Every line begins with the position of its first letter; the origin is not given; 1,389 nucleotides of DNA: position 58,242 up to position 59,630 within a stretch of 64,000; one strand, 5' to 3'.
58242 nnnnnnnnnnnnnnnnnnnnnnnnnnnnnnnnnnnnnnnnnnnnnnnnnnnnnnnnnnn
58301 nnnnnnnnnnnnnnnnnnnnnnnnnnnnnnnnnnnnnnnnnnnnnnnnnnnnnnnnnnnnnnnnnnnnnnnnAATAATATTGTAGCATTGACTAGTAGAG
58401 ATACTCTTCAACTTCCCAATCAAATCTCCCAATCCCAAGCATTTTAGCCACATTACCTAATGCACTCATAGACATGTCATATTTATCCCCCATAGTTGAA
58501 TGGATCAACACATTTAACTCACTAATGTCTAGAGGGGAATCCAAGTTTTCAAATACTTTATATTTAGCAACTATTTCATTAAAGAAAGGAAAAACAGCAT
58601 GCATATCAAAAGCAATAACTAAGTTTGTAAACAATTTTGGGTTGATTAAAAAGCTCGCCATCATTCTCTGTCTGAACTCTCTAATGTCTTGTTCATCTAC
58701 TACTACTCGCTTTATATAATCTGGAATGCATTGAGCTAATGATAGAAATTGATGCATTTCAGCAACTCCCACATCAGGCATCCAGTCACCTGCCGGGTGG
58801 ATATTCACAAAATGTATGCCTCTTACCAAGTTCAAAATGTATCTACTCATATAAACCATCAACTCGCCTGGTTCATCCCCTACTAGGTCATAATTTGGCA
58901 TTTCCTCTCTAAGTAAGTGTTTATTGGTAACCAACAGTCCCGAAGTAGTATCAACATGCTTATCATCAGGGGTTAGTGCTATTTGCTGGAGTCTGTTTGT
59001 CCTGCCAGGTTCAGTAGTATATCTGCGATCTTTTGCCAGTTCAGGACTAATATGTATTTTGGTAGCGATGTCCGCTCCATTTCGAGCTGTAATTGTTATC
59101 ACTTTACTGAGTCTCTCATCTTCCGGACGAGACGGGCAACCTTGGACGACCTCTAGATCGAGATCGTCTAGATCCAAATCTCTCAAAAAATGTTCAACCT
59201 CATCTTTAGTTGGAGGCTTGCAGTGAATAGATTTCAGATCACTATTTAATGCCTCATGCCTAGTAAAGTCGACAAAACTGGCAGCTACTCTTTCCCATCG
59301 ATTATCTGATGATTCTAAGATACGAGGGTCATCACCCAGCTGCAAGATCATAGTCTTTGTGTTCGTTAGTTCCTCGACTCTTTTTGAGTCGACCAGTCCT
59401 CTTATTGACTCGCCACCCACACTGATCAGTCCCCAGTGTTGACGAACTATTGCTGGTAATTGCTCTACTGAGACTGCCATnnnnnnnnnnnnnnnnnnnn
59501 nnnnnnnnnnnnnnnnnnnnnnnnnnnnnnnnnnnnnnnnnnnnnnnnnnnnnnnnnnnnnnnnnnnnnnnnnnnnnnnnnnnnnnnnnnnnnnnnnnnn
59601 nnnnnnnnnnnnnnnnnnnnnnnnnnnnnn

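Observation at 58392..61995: AT-rich four-gene island with an atypical OmpR-type wHTH protein and palindromic operator: candidate undescribed module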

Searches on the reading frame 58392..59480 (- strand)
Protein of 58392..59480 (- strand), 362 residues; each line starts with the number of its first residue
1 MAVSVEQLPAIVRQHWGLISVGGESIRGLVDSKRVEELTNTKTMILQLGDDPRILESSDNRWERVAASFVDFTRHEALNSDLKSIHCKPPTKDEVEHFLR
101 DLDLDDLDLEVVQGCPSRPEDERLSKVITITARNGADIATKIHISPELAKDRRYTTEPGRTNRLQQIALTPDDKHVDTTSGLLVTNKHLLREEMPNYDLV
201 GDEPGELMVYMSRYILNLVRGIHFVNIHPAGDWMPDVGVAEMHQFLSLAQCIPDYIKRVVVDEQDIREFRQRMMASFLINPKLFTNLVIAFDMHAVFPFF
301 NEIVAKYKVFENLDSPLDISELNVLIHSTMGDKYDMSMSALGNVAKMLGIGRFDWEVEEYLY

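Call 3: search_protein_families(library=pfam, proteins=[window:58392-59480:-], max_evalue=1)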
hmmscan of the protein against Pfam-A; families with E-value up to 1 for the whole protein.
window:58392-59480:- (362 aa): 0 families

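Call 4: search_protein_families(library=ncbifam, proteins=[window:58392-59480:-], max_evalue=1)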
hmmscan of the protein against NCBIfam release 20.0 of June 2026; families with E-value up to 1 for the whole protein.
window:58392-59480:- (362 aa): 0 families

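Call 5: search_protein_families(library=padloc, proteins=[window:58392-59480:-], max_evalue=1)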
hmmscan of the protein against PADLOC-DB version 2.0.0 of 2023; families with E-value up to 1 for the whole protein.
window:58392-59480:- (362 aa): 0 families

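Call 6: search_protein_families(library=phrogs, proteins=[window:58392-59480:-], max_evalue=1)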
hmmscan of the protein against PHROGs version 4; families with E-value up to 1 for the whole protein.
window:58392-59480:- (362 aa): 0 families

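Call 10: search_solved_structures(query=window:58392-59480:-, max_evalue=10)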
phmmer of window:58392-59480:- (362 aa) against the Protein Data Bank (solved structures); distinct sequences matched with E-value up to 10: 0.

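Call 19: find_homologous_proteins(query=window:58392-59480:-)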
Query window:58392-59480:- (362 aa): 8 proteins with E <= 0.001 among 2220 candidates.
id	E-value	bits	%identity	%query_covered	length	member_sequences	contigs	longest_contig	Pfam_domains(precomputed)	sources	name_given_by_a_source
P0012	4.9e-242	820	100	100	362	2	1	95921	-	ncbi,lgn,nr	ncbi:hypothetical protein KBD69_03120 [Candidatus Woesebacteria bacterium]|nr:hypothetical protein [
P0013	1.8e-198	677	82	100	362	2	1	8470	-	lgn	-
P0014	6.3e-115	402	53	100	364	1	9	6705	-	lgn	-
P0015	9.6e-110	385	51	99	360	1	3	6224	-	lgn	-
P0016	7.9e-107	376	51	99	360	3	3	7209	-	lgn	-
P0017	1.6e-103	365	49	100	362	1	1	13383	-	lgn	-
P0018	5.0e-84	301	43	100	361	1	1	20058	-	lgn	-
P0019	1.1e-66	244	36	96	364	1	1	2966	-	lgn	-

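Call 24: search_solved_structures(query=A2, max_evalue=10)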
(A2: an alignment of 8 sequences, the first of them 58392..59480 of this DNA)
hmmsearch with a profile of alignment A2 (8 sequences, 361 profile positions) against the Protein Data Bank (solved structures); distinct sequences matched with E-value up to 10: 1.
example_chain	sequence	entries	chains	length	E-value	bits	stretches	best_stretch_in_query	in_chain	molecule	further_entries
9cc5_A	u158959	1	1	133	0.059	15.7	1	86-148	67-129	Amylin-NHO-22 Binder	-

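Call 36: predict_structure(alignment_id=A2)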
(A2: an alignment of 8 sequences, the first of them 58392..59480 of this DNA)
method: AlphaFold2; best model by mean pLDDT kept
length: 362 residues; sequences in the alignment: 8
mean_pLDDT: 80.7   pTM: 0.78
mean pLDDT of the five models: 80.7, 75.7, 73.6, 73.0, 57.8
residues with pLDDT >= 90: 101; 70-90: 198; 50-70: 44; < 50: 19
segments of 3 or more residues with pLDDT < 50: 224-232, 356-362
pLDDT, mean of each block of 10 residues (from residue 1): 74 92 77 78 92 93 93 79 87 92 84 76 82 82 82 66 80 87 80 63 77 84 45 63 85 86 88 93 88 85 75 87 93 92 90 46 35
secondary structure, 60 per line:
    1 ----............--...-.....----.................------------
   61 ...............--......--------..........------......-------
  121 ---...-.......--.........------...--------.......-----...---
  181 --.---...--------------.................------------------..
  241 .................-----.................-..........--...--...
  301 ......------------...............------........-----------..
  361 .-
elements in order: H5-16 E19-21 H23-27 H32-48 H61-75 E78-83 H92-101 E108-113 E128-134 E137-145 H163-166 E167-169 E175-177 H204-220 H239-257 H263-279 H281-290 H298-306 H319-333 H340-347

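Call 53: search_protein_families(library=pfam, alignment_id=A2, max_evalue=10)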
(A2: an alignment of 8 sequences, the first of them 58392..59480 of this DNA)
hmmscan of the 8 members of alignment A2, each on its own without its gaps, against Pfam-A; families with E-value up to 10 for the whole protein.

A. member 1, window:58392-59480:- (362 aa): 0 families

B. families by the number of members that match (of 8 scanned): 4 families
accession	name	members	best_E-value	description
PF04732.19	Filament_head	2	0.00028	Intermediate filament head (DNA binding) region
PF06415.18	iPGM_N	1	0.0034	BPG-independent PGAM N-terminus (iPGM_N)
PF24117.1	DUF7391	1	0.15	Family of unknown function (DUF7391)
PF11924.14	IAT_beta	1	0.16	Inverse autotransporter, beta-domain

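Call 55: find_related_loci(query=A2, collection=genome_contigs, flank=6000)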
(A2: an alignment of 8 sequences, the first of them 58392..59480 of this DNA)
Query A2 (362 aa) in genome_contigs; peptide patterns used: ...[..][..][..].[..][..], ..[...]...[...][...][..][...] (x = any residue, [..] = any of these).
48 stretches matched a pattern, but none encodes a relative of the query by tblastn (E <= 1e-3).

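Call 57: search_protein_representatives(alignment_id=A2)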
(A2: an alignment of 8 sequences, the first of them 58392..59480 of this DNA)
Query: 8 sequences, 361 profile positions. Proteins with E-value up to 0.001 (for the whole library): 12; up to 1e-10: 11; up to 1e-30: 8. The best 12 are listed.
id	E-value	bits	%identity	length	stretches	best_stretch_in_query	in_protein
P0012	3.4e-179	612.0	-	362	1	1-361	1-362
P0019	4.5e-163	558.9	-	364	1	1-360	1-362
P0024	4.8e-161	552.3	-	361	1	1-360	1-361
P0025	2.7e-65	237.3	-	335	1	44-358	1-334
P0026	4.9e-57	210.1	-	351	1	10-351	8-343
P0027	6.5e-55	203.1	-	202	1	1-131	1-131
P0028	1.1e-43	166.1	-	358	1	19-355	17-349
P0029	2.5e-40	155.1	-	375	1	11-349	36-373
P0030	2.5e-24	102.4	-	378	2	13-228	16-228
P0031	4.7e-24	101.6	-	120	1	251-358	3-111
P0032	9.3e-19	84.1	-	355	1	38-347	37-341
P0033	6.2e-05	38.7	-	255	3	132-183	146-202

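Call 67: find_encoding_contigs(protein=P0032, flank=8000, max_places=2)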
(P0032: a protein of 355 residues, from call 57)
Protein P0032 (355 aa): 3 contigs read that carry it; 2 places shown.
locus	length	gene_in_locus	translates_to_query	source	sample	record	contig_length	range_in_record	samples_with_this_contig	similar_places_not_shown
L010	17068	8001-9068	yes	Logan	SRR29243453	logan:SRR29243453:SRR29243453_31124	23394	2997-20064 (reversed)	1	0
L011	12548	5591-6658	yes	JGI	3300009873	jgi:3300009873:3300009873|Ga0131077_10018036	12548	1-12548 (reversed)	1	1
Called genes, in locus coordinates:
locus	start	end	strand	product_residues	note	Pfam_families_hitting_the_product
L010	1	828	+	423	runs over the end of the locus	-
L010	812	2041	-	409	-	PF00464:SHMT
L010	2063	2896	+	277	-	PF00763:THF_DHG_CYH, PF02882:THF_DHG_CYH_C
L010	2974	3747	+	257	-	PF00318:Ribosomal_S2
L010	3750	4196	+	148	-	PF25025:EF-Ts_N (weak), PF00889:EF_TS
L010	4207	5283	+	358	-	PF02163:Peptidase_M50, PF00595:PDZ (weak), PF13180:PDZ_2, PF17820:PDZ_6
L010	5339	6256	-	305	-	-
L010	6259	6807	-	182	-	-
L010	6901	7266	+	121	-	-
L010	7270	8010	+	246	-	PF00486:Trans_reg_C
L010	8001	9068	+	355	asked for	-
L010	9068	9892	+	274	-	-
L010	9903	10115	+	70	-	PF01165:Ribosomal_S21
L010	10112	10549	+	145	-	PF09424:YqeY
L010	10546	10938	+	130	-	PF02130:YbeY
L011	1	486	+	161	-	PF02882:THF_DHG_CYH_C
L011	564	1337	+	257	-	PF00318:Ribosomal_S2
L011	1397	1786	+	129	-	PF00889:EF_TS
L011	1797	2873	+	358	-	PF02163:Peptidase_M50, PF00595:PDZ (weak), PF13180:PDZ_2, PF17820:PDZ_6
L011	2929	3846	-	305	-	-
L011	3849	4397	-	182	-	-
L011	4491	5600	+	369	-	PF00486:Trans_reg_C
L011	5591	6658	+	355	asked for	-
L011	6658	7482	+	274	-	-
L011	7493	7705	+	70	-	PF01165:Ribosomal_S21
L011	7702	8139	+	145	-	PF09424:YqeY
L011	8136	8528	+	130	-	PF02130:YbeY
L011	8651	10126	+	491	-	PF06068:TIP49 (faint), PF13177:DNA_pol3_delta2, PF00004:AAA, PF07728:AAA_5 (faint), PF13401:AAA_22 (weak), PF22608:DNAX_ATPase_lid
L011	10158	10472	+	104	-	PF02575:YbaB_DNA_bd (weak)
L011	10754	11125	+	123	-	PF01751:Toprim, PF13662:Toprim_4, PF21175:RecR_C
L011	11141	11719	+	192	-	-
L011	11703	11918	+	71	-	-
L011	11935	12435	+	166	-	-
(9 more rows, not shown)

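Call 68: find_encoding_contigs(protein=P0030, flank=8000, max_places=2)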
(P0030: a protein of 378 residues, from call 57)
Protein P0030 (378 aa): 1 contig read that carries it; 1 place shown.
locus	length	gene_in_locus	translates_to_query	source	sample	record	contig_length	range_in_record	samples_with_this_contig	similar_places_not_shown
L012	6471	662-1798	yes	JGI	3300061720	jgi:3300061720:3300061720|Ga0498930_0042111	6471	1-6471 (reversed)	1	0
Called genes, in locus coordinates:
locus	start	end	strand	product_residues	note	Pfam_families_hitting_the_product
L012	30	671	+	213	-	PF00486:Trans_reg_C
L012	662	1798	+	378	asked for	-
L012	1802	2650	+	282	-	-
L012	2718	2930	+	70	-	PF01165:Ribosomal_S21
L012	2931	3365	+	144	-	PF09424:YqeY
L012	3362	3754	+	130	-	PF02130:YbeY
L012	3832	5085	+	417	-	PF06068:TIP49 (faint), PF13177:DNA_pol3_delta2, PF00004:AAA, PF13401:AAA_22 (weak)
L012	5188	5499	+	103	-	PF02575:YbaB_DNA_bd (weak)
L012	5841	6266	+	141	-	PF01751:Toprim, PF13662:Toprim_4, PF21175:RecR_C (weak)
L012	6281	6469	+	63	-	?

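Call 69: find_encoding_contigs(protein=P0026, flank=8000, max_places=2)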
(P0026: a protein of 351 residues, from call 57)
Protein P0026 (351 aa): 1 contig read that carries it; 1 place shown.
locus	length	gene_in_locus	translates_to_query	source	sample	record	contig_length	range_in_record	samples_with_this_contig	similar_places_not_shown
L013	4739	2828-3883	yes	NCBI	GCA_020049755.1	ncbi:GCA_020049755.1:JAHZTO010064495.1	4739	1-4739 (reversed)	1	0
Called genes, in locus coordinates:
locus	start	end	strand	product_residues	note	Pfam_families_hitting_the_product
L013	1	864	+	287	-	?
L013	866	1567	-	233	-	-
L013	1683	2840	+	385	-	PF00486:Trans_reg_C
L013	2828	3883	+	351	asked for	-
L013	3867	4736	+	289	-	-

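Call 73: search_protein_families(library=ncbifam, proteins=[L011:4491-5600:+, L013:1683-2840:+, L011:2929-3846:-, L011:3849-4397:-, L013:866-1567:-], max_evalue=0.1)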
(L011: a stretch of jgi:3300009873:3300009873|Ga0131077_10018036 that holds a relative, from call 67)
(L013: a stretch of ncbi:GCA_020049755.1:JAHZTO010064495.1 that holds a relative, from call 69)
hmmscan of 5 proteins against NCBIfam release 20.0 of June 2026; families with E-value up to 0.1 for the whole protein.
L011:4491-5600:+ (369 aa): 16 families
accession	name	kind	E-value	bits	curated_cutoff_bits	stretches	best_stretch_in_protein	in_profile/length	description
TIGR02154.1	PhoB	equivalog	8.9e-06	25.2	296.2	1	304-365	161-222/226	phosphate regulon transcriptional regulator PhoB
NF008296.0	PRK11083.1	equivalog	9e-06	25.2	273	1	304-365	160-222/228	two-component system response regulator CreB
NF010430.0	PRK13856.1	equivalog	3.2e-05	23.8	344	1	307-367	165-226/241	two-component response regulator VirG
NF053854.1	RespRegPhoBBctds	equivalog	3.3e-05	23.4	270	1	283-368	143-224/225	two-component system response regulator PhoB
NF007546.0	PRK10161.1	equivalog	4.8e-05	23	471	1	303-366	160-223/229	phosphate response regulator transcription factor PhoB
NF007005.1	PRK09468.1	equivalog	6.5e-05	22.5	331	1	306-365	168-228/237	osmolarity response regulator transcription factor OmpR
NF041209.1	resp_regPieR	equivalog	0.00055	19.6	450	1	306-348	166-209/231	two component system response regulator PieR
NF005568.0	PRK07239.1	equivalog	0.0031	16.5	273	1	279-351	289-358/381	uroporphyrinogen-III synthase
NF007982.1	PRK10710.1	equivalog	0.0038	16.8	380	1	304-368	162-227/235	envelope stress response regulator BaeR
NF040534.1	resp_reg_YycF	equivalog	0.0074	15.6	340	1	300-366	158-225/231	response regulator YycF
NF045914.1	RespRegNblR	equivalog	0.0096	15.5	300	1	305-343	162-200/228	response regulator transcription factor NblR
NF040689.1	MtrAB_MtrA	equivalog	0.011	15.1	300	1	306-365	155-215/219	MtrAB system response regulator MtrA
NF012227.0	AdeR_RR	equivalog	0.012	15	340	1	304-365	173-233/239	efflux system response regulator transcription factor AdeR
NF008034.0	PRK10766.1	equivalog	0.052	13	275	1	306-367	168-225/231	two-component system response regulator TorR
NF009037.0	PRK12370.1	equivalog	0.075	11.4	589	0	309-365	47-102/553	HilA/EilA family virulence transcriptional regulator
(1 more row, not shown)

L013:1683-2840:+ (385 aa): 24 families
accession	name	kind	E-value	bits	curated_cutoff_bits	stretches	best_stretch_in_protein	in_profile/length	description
NF040534.1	resp_reg_YycF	equivalog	1.1e-08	34.7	340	1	302-380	146-224/231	response regulator YycF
NF053854.1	RespRegPhoBBctds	equivalog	7e-08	32.1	270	1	311-382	155-223/225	two-component system response regulator PhoB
NF008296.0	PRK11083.1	equivalog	2e-07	30.7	273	1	311-380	153-222/228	two-component system response regulator CreB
NF045944.1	ResRegRpaBCyano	equivalog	3.5e-05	23.3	330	1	313-381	155-225/229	response regulator transcription factor RpaB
NF041733.1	resp_reg_CseB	equivalog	5.1e-05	22.8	350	1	316-380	164-223/228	two-component system response regulator CseB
TIGR02154.1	PhoB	equivalog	0.00014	21.3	296.2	1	320-380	163-222/226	phosphate regulon transcriptional regulator PhoB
NF007977.0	PRK10701.1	equivalog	0.00042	19.9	330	1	320-380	170-230/241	two-component system response regulator RstA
NF007820.0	PRK10529.1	equivalog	0.00056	19.4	325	1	317-381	157-221/225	two-component system response regulator KdpE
NF000404.1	vanR-D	exception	0.00065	19.3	500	1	318-379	165-226/232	vancomycin resistance response regulator transcription factor VanR-D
NF045914.1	RespRegNblR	equivalog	0.00072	19.2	300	1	313-384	156-224/228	response regulator transcription factor NblR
NF005568.0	PRK07239.1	equivalog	0.0011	18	273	1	295-365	291-357/381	uroporphyrinogen-III synthase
NF033117.2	vanR_ACDEGLN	exception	0.0016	18.1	350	1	312-373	154-215/226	VanR-ABDEGLN family response regulator transcription factor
NF041734.1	resp_reg_RppA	equivalog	0.0016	17.9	250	1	311-369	156-214/229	two-component system response regulator RppA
NF041209.1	resp_regPieR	equivalog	0.0022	17.7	450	1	312-364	158-210/231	two component system response regulator PieR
NF007005.1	PRK09468.1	equivalog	0.004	16.6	331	1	310-375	158-223/237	osmolarity response regulator transcription factor OmpR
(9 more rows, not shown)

L011:2929-3846:- (305 aa): 2 families
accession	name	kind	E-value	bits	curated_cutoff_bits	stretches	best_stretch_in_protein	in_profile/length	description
NF045667.1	MTase_DVU1556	equivalog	0.0013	18.2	155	1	48-169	22-118/213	DVU_1556 family methyltransferase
TIGR02072.1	BioC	equivalog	0.0092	15.8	184.95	1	49-187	35-149/244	malonyl-ACP O-methyltransferase BioC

L011:3849-4397:- (182 aa): 0 families

L013:866-1567:- (233 aa): 0 families

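Call 91: find_related_loci(query=A4, collection=viral_contigs, flank=5000)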
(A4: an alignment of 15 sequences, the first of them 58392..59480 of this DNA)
Query A4 (362 aa) in viral_contigs; peptide patterns used: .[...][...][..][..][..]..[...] (x = any residue, [..] = any of these).
11 stretches matched a pattern, but none encodes a relative of the query by tblastn (E <= 1e-3).

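Call 93: fold_search(model_id=the predicted structure, library=pdb)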
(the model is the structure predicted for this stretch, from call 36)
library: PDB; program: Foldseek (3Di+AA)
matches with E <= 10: 206; with E <= 0.001: 0
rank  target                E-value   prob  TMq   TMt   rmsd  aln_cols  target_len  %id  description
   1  6jyj_A                1.2e-01  0.21  0.22  0.23  16.7       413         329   11  Crystal structure of FAM46B (TENT5B) (released 2020-03-04)
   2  4lew_A                2.2e-01  0.11  0.18  0.18  19.4       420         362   10  Structure of human cGAS (released 2013-12-25)
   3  6w38_A                2.5e-01  0.16  0.22  0.24  15.6       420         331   10  Crystal structure of the FAM46C/Plk4 complex (released 2020-05-06)
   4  6w3i_A                2.8e-01  0.21  0.26  0.28  14.9       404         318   11  Crystal structure of a FAM46C mutant in complex with Plk4 (released 2020-05-06)
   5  7ftw                  2.8e-01  0.11  0.15  0.15  20.2       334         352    8  Crystal Structure of human cyclic GMP-AMP synthase in complex with 5-bromo-2-hydroxy-N-[[3-(1-methylpyrazol-4-yl)phenyl] (released 2024-02-21)
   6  6j7p                  2.9e-01  0.11  0.14  0.16  18.0       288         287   10  Crystal structure of toxin TglT (unusual type guanylyltransferase-like toxin, Rv1045) mutant E146Q co-expressed with Tak (released 2020-05-13)
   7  7ftv                  3.9e-01  0.07  0.14  0.15  21.7       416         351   10  Crystal Structure of human cyclic GMP-AMP synthase in complex with 5-bromo-2-hydroxy-N-(quinolin-6-ylmethyl)benzamide (released 2024-02-21)
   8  1qz0_A                4.1e-01  0.06  0.11  0.13  21.3       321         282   10  Crystal Structure of the Yersinia Pestis Phosphatase YopH in Complex with a Phosphotyrosyl Mimetic-Containing Hexapept (released 2003-11-25)
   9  6j7r                  4.9e-01  0.08  0.14  0.17  18.4       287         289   10  Crystal structure of toxin TglT (unusual type guanylyltransferase-like toxin, Rv1045) mutant S78A co-expressed with TakA (released 2020-05-13)
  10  8xhr_A                5.4e-01  0.07  0.13  0.15  18.6       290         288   11  Crystal structure of Mycobacterium tuberculosis MenT3 bound with CTP (released 2024-02-28)
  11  5nok_A                6.9e-01  0.08  0.14  0.09  19.1       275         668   11  Polysaccharide Lyase BACCELL_00875 (released 2017-06-28)
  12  6ox6_A                7.6e-01  0.18  0.16  0.25  14.2       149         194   11  Crystal structure of the complex between the Type VI effector Tas1 and its immunity protein (released 2019-09-18)
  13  2pbe                  8.3e-01  0.08  0.15  0.20  18.4       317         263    9  Crystal structure of an aminoglycoside 6-adenyltransferase from Bacillus subtilis (released 2007-04-10)
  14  6j7q                  9.6e-01  0.06  0.14  0.16  18.7       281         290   12  Crystal structure of toxin TglT (unusual type guanylyltransferase-like toxin, Rv1045) mutant S78A from Mycobacterium tub (released 2020-05-13)
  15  6j7s                  9.6e-01  0.04  0.12  0.14  18.7       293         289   11  Crystal structure of toxin TglT (unusual type guanylyltransferase-like toxin, Rv1045) wild type protein from Mycobacteri (released 2020-05-13)
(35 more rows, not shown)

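Call 104: search_protein_families(library=pfam, proteins=[L011:2929-3846:-, L011:3849-4397:-], max_evalue=0.01)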
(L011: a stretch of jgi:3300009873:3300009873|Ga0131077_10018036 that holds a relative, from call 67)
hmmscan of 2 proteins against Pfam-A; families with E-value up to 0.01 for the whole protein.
L011:2929-3846:- (305 aa): 2 families
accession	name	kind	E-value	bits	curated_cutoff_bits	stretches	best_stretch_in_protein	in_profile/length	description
PF08241.18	Methyltransf_11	-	9.2e-05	23.4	21.2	1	123-170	48-95/95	Methyltransferase domain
PF13649.12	Methyltransf_25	-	0.008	17.3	27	0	52-164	1-95/97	Methyltransferase domain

L011:3849-4397:- (182 aa): 0 families
